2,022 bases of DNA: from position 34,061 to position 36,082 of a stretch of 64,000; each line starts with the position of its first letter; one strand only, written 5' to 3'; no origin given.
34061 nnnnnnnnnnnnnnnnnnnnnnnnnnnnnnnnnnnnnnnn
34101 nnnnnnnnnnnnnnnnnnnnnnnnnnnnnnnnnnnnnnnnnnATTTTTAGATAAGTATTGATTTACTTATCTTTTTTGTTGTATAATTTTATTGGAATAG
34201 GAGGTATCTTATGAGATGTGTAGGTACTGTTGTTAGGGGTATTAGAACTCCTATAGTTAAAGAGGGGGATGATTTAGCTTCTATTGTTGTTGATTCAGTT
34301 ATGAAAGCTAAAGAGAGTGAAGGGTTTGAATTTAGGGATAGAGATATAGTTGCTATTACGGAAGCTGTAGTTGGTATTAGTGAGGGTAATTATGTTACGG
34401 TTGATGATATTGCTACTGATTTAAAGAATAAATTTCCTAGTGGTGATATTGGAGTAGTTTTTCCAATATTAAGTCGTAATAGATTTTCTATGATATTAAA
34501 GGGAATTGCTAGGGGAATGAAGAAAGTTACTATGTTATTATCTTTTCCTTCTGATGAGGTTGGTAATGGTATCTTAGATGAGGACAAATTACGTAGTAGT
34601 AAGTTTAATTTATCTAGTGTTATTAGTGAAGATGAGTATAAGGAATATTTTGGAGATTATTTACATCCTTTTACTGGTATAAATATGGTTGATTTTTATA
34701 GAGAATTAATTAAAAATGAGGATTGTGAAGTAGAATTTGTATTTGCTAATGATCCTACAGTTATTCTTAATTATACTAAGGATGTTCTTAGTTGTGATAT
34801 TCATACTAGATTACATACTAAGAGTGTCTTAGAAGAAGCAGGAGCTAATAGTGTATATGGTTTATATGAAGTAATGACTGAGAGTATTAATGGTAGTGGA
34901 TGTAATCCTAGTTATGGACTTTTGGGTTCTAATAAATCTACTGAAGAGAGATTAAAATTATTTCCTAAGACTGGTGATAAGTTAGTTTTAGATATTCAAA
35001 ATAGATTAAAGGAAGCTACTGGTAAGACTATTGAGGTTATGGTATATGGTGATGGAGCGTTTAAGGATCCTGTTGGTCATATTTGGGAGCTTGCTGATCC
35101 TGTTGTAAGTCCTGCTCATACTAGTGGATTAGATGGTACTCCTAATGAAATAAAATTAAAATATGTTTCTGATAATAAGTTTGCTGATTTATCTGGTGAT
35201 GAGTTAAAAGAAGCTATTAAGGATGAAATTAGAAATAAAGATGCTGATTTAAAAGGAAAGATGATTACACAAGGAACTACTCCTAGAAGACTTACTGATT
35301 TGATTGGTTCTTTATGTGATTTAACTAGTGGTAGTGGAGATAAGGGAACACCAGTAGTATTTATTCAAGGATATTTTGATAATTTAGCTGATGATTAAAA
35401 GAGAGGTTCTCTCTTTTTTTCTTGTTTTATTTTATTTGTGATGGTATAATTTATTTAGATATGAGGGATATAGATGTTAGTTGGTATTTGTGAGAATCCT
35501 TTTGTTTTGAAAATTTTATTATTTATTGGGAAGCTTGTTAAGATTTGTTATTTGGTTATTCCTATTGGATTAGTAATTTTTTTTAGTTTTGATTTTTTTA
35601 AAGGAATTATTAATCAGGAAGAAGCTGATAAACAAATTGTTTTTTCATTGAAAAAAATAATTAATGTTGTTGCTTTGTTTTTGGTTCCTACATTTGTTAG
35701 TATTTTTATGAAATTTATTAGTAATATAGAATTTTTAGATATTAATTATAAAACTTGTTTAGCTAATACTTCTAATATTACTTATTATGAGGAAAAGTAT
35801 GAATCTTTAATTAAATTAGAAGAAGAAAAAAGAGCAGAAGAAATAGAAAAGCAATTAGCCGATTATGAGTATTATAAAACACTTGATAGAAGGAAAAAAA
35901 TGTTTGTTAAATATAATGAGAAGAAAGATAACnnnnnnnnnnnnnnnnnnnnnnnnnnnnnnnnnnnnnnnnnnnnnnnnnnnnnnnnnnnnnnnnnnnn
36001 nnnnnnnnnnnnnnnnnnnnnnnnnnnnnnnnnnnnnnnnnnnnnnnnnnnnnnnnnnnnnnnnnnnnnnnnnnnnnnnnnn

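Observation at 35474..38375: Tandem paralogs carrying the two-TM module fused to a Cys/His-rich domain, followed by a small anchored protein: candidate enzyme/effector + partner cassette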

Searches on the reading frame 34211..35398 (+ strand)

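Call 3: search_protein_families(library=pfam, proteins=[window:34211-35398:+], max_evalue=1)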
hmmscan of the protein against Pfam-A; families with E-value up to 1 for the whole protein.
window:34211-35398:+ (395 aa): 1 family
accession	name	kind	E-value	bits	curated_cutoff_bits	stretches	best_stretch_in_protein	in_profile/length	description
PF01996.21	F420_ligase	-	5.2e-57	193.3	25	1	10-387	1-218/218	F420-0:Gamma-glutamyl ligase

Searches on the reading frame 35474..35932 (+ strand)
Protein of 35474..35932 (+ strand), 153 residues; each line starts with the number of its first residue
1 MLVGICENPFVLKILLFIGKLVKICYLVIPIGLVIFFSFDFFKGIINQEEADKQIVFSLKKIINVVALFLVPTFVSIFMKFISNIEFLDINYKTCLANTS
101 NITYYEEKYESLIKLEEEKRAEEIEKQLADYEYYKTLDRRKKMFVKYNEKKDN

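Call 6: search_protein_families(library=pfam, proteins=[window:35474-35932:+], max_evalue=10)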
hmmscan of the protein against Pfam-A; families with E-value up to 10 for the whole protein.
seq(153 aa): 1 family
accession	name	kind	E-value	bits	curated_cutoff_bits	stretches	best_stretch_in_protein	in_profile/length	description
PF10716.14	NdhL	-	0.12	12.7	25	1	46-80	2-36/76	NADH dehydrogenase transmembrane subunit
